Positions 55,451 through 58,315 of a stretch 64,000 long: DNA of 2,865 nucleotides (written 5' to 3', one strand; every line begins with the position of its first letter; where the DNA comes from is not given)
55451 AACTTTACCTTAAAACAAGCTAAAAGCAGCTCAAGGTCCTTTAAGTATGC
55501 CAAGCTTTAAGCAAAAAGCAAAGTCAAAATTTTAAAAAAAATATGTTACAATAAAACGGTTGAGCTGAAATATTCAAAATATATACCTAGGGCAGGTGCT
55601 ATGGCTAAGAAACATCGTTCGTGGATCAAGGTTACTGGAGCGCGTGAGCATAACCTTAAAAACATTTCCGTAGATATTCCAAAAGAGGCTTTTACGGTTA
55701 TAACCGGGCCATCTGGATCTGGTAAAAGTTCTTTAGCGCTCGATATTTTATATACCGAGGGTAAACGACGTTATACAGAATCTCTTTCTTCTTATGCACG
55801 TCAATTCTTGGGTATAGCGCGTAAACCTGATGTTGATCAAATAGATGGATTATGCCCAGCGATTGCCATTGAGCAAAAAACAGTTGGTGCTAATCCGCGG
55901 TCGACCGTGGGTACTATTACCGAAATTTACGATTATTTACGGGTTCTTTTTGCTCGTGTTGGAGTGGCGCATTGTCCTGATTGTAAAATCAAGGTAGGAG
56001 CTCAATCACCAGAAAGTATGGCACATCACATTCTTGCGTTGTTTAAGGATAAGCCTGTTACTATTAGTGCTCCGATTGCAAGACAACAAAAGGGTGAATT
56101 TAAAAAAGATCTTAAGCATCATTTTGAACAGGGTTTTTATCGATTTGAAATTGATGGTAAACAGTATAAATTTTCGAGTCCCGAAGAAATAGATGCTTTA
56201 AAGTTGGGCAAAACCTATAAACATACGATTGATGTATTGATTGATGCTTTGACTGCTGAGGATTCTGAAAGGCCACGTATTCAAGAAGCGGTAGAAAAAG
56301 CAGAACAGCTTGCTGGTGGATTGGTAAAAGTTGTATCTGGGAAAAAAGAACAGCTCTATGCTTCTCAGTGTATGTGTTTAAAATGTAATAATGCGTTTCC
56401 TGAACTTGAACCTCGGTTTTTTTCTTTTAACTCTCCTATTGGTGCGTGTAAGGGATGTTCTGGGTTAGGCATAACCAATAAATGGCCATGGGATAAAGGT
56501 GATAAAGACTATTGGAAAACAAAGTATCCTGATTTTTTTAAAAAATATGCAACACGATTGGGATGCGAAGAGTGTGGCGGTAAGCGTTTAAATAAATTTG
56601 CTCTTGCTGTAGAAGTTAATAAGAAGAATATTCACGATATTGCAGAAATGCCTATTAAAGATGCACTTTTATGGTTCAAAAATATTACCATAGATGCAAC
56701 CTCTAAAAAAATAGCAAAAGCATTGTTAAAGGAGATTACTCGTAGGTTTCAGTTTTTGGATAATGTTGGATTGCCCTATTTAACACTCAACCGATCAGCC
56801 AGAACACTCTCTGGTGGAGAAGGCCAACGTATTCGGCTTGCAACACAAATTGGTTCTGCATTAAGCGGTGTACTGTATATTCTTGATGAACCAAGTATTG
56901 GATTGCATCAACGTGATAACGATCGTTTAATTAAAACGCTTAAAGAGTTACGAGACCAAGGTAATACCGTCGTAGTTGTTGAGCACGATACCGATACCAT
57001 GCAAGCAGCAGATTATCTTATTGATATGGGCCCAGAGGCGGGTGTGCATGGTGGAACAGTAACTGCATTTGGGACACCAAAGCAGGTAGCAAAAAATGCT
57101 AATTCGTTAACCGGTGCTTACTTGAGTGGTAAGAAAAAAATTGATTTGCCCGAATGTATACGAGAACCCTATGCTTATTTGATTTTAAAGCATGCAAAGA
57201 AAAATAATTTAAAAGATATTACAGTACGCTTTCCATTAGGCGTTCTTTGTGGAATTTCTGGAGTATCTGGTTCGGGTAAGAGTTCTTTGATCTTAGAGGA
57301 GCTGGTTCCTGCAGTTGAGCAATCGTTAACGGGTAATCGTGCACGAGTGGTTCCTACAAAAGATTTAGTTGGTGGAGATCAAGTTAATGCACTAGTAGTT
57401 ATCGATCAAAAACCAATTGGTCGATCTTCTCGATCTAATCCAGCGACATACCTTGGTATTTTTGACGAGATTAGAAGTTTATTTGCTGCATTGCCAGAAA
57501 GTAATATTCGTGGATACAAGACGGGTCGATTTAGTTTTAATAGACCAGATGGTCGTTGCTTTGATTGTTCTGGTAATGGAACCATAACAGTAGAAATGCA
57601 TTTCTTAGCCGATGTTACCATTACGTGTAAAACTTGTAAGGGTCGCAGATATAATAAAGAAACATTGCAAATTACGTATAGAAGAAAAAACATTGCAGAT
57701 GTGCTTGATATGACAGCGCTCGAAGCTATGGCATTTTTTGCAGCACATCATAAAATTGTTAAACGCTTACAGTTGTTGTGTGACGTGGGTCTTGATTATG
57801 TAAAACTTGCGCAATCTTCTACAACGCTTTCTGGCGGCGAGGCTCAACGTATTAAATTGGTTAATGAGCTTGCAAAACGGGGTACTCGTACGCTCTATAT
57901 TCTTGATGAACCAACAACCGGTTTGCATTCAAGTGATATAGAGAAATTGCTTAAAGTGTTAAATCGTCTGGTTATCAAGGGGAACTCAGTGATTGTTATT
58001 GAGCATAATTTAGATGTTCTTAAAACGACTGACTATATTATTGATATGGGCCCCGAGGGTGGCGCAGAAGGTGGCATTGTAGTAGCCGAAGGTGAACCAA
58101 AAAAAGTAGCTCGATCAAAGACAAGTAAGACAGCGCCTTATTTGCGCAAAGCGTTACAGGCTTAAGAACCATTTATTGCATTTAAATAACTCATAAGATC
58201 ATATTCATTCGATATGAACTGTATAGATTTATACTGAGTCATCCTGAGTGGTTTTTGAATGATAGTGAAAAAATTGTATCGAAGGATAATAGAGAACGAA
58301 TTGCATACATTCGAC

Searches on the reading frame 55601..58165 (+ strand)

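Call 10: search_protein_families(library=pfam, proteins=[window:55601-58165:+], max_evalue=0.001)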
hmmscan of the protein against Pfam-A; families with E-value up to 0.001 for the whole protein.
window:55601-58165:+ (854 aa): 11 families
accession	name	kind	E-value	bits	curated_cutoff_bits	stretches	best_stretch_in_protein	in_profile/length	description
PF17760.6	UvrA_inter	-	7.2e-23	81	23.3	1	135-244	1-105/109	UvrA interaction domain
PF00005.33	ABC_tran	-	3.4e-20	73.5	25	2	694-773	64-137/137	ABC transporter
PF02463.25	SMC_N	-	1.3e-13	51.4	40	0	20-58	16-53/220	RecF/RecN/SMC N terminal domain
PF20703.3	nSTAND1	-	1e-08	35.7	27.1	0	15-45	19-49/379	Novel STAND NTPase 1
PF13191.12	AAA_16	-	2.3e-07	31.9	32.6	0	31-99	26-93/167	AAA ATPase domain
PF13555.12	AAA_29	-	2.8e-07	30.6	27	0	23-46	16-39/61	P-loop containing region of AAA domain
PF13175.12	AAA_15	-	5.8e-06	26.6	32.1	0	19-95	14-65/374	AAA ATPase domain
PF13481.12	AAA_25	-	2.4e-05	24.5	27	0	23-51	27-55/195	AAA domain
PF03193.22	RsgA_GTPase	-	3.3e-05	24.2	30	0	11-49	89-126/174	RsgA GTPase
PF13304.12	AAA_21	-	6.6e-05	23.6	27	0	31-45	1-15/304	AAA domain, putative AbiEii toxin, Type IV TA system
PF13401.12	AAA_22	-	0.00039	21.2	27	0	29-91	5-33/130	AAA domain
